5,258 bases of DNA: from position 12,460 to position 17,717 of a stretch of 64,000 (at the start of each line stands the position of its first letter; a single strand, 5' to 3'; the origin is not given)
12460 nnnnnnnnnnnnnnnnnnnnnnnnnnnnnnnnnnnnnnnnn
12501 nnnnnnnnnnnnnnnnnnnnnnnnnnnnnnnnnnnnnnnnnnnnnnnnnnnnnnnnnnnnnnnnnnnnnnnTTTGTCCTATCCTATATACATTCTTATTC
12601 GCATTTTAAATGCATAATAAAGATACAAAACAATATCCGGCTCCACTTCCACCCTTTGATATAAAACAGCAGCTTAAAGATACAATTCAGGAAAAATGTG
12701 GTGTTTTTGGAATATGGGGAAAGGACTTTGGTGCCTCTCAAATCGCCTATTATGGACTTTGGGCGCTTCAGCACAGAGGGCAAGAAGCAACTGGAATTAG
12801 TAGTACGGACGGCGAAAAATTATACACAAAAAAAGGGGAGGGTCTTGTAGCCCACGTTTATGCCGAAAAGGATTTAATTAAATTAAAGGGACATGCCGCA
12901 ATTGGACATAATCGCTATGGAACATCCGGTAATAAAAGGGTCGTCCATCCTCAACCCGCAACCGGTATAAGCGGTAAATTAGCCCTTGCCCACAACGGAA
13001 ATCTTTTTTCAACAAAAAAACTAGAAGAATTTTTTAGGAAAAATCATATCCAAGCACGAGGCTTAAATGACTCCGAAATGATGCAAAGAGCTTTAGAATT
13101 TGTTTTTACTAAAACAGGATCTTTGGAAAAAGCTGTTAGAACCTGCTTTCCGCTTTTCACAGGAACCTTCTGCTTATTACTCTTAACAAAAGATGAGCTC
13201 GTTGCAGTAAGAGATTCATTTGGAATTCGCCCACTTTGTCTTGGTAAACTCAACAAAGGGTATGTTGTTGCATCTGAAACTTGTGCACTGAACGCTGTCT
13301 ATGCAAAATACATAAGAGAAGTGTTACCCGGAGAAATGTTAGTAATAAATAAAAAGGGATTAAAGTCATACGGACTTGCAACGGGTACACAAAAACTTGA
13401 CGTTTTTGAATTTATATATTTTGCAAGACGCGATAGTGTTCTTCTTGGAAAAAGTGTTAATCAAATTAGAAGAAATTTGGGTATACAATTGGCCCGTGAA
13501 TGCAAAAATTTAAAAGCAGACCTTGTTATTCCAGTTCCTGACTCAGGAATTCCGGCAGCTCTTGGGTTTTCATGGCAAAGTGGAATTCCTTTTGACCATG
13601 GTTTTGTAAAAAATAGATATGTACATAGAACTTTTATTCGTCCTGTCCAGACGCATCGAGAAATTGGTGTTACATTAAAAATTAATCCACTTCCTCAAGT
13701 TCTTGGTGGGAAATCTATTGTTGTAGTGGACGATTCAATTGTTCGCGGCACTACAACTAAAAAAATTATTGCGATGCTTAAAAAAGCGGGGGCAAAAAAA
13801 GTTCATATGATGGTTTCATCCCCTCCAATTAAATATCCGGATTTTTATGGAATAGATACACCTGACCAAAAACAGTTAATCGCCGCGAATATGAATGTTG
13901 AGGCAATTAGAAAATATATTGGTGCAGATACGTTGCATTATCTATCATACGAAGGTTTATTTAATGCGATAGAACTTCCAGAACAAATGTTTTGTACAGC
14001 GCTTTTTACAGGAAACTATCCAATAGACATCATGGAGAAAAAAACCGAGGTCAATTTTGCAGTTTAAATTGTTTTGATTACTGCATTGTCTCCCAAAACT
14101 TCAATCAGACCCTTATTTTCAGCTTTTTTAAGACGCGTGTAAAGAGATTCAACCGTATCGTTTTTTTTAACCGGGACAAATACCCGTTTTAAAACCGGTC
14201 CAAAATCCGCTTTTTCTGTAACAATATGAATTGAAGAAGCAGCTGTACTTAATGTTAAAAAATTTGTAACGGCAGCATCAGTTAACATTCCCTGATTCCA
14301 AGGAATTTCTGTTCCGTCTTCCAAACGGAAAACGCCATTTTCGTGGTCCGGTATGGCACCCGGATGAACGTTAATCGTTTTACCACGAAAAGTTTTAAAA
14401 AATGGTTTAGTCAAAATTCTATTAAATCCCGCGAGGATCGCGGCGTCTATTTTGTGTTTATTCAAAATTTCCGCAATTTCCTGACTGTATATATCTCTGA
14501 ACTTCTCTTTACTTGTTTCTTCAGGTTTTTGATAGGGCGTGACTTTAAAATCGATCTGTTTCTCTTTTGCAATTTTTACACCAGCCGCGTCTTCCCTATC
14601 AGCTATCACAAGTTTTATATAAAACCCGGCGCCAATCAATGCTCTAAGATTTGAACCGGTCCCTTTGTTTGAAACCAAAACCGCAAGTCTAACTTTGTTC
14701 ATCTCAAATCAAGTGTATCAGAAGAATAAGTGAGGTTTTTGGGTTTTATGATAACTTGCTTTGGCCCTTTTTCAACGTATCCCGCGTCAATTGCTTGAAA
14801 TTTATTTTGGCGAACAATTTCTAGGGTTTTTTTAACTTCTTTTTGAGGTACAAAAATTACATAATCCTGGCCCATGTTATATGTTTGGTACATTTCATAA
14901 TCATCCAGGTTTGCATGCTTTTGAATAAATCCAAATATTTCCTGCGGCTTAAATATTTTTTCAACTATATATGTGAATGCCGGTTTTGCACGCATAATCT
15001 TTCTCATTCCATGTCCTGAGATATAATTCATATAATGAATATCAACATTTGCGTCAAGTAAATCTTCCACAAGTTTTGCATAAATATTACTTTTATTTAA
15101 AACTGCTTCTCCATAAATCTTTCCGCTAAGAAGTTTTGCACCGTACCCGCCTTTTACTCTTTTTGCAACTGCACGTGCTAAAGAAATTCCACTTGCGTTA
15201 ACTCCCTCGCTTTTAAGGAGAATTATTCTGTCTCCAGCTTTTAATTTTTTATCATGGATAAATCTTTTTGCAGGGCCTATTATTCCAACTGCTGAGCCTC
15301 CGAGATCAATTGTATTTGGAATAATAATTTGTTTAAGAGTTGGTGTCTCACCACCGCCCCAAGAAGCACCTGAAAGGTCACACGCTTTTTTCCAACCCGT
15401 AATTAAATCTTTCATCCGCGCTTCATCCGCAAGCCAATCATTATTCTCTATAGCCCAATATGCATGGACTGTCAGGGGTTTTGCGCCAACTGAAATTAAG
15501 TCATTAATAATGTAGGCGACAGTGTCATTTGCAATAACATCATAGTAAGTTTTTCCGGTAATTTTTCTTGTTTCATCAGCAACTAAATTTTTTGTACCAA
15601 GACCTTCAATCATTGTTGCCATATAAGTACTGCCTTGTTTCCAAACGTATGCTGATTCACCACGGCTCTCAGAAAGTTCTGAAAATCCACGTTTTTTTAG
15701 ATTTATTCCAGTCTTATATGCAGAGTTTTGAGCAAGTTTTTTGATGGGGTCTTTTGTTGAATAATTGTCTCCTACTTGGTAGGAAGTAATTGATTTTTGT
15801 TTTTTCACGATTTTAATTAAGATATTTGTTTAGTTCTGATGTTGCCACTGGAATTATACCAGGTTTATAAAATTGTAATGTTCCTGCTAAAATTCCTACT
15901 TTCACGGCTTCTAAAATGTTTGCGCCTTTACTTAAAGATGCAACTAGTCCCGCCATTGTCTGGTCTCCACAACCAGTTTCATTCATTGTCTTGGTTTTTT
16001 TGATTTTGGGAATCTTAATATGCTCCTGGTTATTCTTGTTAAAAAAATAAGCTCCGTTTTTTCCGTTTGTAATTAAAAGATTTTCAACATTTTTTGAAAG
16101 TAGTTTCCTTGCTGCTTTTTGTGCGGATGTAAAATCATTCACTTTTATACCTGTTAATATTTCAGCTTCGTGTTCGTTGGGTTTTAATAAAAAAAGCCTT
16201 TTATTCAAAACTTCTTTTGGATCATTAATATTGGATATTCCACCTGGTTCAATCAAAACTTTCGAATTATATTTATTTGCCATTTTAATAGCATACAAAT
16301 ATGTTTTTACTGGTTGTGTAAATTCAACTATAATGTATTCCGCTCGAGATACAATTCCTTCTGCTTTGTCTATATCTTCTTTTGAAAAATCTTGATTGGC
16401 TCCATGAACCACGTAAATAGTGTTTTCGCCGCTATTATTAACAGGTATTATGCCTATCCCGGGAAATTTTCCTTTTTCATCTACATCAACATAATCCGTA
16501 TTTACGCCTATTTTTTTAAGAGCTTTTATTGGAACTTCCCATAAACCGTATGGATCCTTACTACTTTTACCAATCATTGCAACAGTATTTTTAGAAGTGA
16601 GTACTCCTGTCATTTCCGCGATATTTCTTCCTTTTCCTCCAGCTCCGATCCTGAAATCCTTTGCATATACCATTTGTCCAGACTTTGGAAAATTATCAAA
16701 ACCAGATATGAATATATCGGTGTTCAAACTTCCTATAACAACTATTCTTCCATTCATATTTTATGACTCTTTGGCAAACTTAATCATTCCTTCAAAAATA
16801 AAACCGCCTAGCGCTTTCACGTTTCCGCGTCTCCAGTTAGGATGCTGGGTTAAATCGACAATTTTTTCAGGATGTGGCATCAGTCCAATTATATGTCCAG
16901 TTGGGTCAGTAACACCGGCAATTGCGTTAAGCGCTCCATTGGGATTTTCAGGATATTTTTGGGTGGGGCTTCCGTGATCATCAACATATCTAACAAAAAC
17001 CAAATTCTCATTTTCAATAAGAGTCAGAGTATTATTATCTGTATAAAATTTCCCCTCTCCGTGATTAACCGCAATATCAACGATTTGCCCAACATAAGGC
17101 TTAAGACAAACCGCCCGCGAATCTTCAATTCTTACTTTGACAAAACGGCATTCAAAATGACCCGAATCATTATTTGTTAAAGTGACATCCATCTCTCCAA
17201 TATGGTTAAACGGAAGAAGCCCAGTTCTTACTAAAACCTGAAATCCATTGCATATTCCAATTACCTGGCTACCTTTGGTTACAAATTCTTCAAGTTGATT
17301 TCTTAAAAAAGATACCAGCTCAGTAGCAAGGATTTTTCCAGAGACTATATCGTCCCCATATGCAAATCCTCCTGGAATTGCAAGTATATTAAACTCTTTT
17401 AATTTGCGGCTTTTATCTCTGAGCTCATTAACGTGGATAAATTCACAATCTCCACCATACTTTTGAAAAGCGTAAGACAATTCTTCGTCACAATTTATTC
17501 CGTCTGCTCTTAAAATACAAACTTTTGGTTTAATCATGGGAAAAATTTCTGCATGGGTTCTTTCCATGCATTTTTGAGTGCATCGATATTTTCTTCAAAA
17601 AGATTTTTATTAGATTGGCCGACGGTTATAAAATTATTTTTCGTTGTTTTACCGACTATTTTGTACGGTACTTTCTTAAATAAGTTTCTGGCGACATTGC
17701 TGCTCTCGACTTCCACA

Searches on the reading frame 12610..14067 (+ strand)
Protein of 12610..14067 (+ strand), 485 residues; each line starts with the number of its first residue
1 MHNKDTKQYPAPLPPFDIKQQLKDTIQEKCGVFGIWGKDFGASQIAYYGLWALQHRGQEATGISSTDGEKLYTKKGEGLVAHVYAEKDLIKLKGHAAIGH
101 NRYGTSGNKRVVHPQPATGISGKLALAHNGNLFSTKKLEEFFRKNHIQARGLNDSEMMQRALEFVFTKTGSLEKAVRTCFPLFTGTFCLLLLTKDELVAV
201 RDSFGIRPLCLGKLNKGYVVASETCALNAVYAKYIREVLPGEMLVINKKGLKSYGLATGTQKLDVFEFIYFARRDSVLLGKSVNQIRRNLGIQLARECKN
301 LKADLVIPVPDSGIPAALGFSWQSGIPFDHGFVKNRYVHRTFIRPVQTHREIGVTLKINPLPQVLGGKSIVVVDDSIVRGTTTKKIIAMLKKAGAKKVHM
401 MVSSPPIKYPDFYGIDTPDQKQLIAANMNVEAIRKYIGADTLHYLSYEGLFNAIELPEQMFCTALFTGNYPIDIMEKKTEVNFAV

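Call 8: search_protein_families(library=pfam, proteins=[window:12610-14067:+], max_evalue=0.001)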
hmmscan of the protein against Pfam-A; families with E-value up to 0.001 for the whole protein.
window:12610-14067:+ (485 aa): 3 families
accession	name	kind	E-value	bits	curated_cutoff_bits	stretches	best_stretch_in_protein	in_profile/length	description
PF13522.11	GATase_6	-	8.5e-14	52.1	27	1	92-223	8-130/130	Glutamine amidotransferase domain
PF13537.11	GATase_7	-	2.7e-13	50.5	25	1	114-228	13-122/123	Glutamine amidotransferase domain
PF00156.33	Pribosyltran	-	2.5e-07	30.6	26.3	1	292-402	20-122/158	Phosphoribosyl transferase domain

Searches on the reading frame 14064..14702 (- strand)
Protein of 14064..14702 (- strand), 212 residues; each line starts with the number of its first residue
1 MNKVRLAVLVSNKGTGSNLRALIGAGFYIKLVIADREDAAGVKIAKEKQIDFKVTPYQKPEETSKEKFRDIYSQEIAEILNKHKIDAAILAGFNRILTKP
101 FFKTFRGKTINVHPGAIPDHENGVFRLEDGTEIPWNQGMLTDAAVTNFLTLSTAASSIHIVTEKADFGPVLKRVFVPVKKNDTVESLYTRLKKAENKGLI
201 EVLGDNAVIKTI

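Call 8: search_protein_families(library=pfam, proteins=[window:14064-14702:-], max_evalue=0.001)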
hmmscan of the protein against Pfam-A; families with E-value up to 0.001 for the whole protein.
window:14064-14702:- (212 aa): 1 family
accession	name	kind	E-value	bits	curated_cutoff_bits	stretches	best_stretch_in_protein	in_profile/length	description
PF00551.24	Formyl_trans_N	-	2.3e-23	83.3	26.1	1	5-203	2-181/181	Formyl transferase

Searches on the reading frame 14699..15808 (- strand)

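Call 8: search_protein_families(library=pfam, proteins=[window:14699-15808:-], max_evalue=0.001)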
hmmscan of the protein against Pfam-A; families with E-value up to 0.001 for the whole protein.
window:14699-15808:- (369 aa): 2 families
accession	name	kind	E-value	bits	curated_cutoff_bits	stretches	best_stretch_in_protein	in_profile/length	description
PF02769.27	AIRS_C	-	1.8e-11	44.8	23.1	1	190-353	1-153/156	AIR synthase related protein, C-terminal domain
PF00586.29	AIRS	-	2.6e-10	41.1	24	1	52-177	3-112/112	AIR synthase related protein, N-terminal domain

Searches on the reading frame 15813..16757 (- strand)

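Call 8: search_protein_families(library=pfam, proteins=[window:15813-16757:-], max_evalue=0.001)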
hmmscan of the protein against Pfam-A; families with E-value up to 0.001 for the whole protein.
window:15813-16757:- (314 aa): 2 families
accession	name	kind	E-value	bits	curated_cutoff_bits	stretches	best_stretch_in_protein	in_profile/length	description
PF00294.29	PfkB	-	1.1e-41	143.6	25.8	1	4-301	3-295/302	pfkB family carbohydrate kinase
PF08543.17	Phos_pyr_kin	-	1.6e-11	44.5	27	1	179-287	111-223/246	Phosphomethylpyrimidine kinase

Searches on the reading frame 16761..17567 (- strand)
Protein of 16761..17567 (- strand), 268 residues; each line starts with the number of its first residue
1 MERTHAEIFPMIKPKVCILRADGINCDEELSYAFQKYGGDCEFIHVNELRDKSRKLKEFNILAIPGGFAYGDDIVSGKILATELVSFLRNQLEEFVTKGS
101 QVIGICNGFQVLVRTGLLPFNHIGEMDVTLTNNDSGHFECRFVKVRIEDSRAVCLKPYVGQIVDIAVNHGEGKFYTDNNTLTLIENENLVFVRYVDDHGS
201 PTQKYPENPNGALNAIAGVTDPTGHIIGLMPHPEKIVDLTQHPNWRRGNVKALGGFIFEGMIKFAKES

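Call 8: search_protein_families(library=pfam, proteins=[window:16761-17567:-], max_evalue=0.001)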
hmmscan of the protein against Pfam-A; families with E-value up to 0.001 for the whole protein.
window:16761-17567:- (268 aa): 3 families
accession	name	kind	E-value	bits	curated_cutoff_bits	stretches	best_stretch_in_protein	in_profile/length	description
PF13507.12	GATase_5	-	8.2e-74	248.4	27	1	13-251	1-244/260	CobB/CobQ-like glutamine amidotransferase domain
PF07685.20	GATase_3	-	4e-05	23.8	27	1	51-115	32-91/196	CobB/CobQ-like glutamine amidotransferase domain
PF01965.30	DJ-1_PfpI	-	9.9e-05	22.6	26.6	1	56-119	59-114/165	DJ-1/PfpI family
